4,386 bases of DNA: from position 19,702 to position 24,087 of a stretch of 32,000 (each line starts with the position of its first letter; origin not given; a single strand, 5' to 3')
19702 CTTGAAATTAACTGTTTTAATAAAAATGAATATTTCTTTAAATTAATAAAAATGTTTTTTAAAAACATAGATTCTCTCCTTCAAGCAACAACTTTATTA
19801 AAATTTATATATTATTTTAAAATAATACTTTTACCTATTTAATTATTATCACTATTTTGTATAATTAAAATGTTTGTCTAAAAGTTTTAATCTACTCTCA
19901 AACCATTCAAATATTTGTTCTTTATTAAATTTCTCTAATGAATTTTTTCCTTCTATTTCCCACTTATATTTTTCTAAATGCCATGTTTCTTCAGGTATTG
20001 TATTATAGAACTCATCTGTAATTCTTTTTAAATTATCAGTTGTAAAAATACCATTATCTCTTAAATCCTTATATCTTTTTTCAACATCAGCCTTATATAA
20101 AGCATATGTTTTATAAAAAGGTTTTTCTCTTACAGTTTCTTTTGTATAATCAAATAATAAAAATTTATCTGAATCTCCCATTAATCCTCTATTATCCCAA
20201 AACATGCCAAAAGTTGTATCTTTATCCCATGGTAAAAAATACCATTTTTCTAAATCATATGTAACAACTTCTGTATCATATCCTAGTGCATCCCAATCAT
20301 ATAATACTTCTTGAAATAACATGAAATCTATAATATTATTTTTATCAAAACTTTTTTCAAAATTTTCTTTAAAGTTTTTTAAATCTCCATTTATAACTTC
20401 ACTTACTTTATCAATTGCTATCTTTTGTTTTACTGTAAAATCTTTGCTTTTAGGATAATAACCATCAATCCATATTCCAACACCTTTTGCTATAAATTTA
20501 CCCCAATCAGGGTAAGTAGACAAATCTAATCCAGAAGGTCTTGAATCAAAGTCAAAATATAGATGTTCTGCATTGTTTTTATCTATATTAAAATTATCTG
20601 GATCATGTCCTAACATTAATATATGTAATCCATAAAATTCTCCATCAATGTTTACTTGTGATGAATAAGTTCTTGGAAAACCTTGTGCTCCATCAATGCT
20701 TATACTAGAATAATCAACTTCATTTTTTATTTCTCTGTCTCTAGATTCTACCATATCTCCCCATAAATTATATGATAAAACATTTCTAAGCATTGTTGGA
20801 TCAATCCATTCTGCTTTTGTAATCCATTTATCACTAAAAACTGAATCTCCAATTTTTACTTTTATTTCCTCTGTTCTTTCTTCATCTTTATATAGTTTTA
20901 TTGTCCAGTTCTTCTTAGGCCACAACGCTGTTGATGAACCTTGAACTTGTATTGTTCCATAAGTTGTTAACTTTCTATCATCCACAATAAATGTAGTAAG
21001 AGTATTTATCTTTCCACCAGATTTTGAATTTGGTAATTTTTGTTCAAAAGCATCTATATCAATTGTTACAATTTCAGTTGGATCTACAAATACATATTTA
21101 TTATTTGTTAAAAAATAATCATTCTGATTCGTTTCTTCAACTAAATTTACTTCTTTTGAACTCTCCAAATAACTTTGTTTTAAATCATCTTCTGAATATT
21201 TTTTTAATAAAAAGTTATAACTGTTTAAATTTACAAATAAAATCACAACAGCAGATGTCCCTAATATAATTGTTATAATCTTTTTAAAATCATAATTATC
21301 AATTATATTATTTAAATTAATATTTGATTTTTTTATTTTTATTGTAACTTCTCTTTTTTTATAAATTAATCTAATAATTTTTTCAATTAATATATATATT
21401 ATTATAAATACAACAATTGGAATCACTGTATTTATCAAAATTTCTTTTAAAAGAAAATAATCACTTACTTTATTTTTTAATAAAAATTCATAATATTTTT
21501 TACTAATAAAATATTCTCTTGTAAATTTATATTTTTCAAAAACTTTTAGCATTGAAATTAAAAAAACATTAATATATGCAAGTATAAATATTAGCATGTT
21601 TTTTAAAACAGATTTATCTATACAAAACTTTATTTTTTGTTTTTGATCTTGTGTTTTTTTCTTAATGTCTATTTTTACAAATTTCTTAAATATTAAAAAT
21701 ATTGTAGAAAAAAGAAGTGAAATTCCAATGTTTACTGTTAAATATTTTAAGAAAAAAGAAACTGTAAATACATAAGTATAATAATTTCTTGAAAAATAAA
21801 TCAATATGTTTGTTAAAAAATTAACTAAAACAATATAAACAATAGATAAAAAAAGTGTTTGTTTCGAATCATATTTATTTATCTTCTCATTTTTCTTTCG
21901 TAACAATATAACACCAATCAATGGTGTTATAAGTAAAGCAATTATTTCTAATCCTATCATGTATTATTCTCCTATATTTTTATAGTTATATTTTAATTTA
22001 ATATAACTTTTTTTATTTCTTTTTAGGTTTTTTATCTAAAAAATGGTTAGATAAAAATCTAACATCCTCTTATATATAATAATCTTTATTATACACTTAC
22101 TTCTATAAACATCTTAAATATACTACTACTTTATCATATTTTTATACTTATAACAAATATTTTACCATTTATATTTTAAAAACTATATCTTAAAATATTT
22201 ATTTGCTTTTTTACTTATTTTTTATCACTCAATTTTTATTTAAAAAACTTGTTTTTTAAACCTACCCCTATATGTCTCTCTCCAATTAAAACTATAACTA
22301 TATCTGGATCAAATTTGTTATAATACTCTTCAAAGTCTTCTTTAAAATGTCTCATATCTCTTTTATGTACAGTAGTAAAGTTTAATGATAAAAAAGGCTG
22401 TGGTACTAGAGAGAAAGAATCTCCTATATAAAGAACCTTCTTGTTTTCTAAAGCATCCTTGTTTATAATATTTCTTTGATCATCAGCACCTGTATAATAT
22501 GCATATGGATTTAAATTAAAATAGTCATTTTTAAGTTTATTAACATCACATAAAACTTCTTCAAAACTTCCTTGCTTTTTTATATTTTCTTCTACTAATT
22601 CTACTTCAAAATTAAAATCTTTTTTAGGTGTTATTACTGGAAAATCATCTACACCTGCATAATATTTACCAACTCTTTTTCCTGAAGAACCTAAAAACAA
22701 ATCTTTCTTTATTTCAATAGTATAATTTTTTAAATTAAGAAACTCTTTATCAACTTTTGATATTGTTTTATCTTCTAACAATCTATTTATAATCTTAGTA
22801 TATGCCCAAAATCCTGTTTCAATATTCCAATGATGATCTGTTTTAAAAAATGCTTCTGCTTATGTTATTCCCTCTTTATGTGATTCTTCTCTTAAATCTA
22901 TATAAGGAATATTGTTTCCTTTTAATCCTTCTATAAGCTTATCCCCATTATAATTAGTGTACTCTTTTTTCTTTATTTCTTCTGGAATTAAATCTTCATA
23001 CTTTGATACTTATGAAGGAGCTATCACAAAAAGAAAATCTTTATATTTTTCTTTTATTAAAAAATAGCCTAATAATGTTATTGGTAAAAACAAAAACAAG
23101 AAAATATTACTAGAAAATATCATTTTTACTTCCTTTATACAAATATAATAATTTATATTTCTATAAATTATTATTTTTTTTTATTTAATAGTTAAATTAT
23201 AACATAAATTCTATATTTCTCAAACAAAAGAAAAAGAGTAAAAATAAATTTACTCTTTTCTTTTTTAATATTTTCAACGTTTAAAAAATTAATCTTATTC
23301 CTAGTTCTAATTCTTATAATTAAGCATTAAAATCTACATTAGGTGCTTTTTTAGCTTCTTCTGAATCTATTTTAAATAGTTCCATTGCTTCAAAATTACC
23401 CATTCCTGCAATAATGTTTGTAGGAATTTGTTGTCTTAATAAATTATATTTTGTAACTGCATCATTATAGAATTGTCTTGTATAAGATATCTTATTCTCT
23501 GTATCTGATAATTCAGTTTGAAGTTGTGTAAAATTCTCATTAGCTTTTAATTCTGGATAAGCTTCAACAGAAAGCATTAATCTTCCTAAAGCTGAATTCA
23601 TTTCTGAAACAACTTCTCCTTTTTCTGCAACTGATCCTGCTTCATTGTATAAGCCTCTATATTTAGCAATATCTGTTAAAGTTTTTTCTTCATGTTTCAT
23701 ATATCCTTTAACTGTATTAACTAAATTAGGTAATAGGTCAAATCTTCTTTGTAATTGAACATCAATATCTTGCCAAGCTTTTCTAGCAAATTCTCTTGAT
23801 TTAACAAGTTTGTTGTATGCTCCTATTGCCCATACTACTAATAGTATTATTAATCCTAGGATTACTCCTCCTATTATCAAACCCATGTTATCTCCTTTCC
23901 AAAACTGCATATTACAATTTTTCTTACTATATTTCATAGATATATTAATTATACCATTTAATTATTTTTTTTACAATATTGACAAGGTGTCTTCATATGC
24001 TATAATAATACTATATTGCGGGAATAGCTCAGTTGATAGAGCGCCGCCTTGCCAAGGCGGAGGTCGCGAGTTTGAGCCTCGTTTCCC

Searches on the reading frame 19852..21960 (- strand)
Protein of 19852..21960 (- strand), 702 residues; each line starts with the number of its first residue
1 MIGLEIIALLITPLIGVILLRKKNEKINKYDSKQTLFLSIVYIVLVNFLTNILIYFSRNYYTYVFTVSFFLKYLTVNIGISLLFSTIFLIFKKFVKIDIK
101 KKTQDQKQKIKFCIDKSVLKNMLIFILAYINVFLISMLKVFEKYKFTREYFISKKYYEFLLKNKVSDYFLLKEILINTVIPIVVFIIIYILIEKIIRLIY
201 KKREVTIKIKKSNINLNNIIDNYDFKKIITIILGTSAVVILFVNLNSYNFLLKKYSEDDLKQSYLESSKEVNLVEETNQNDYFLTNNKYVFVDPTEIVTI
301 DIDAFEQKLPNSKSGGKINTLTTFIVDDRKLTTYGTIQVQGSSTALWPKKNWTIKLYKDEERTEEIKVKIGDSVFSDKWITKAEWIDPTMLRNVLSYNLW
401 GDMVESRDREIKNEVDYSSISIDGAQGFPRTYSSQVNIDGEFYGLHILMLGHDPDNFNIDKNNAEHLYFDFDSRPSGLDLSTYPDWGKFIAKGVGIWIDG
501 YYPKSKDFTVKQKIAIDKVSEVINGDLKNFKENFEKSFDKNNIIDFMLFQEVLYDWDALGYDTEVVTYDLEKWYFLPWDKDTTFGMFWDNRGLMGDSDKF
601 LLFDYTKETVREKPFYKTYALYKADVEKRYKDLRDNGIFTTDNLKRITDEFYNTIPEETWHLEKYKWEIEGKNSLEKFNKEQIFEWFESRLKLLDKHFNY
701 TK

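Call 8: search_protein_families(library=pfam, proteins=[window:19852-21960:-], max_evalue=0.001)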
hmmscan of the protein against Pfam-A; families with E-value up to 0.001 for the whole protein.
window:19852-21960:- (702 aa): 1 family
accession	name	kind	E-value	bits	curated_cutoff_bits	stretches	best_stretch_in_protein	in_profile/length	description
PF08757.17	CotH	-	9.2e-27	94.8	23.8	1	337-693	1-321/322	CotH kinase protein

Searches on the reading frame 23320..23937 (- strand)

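Call 3: search_protein_families(library=pfam, proteins=[window:23320-23937:-], max_evalue=0.01)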
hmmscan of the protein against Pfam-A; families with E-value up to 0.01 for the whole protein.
window:23320-23937:- (205 aa): 1 family
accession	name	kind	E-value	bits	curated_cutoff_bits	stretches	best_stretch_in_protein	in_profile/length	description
PF04011.17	LemA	-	1.5e-57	194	26.2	1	54-203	1-149/149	LemA family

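Call 4: search_protein_families(library=ncbifam, proteins=[window:23320-23937:-], max_evalue=0.01)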
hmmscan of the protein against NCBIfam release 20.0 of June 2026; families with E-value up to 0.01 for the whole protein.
window:23320-23937:- (205 aa): 1 family
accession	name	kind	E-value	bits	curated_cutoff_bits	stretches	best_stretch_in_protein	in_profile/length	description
NF040966.1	MamQ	equivalog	5.8e-24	84.8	250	2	104-202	103-203/221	magnetosome protein MamQ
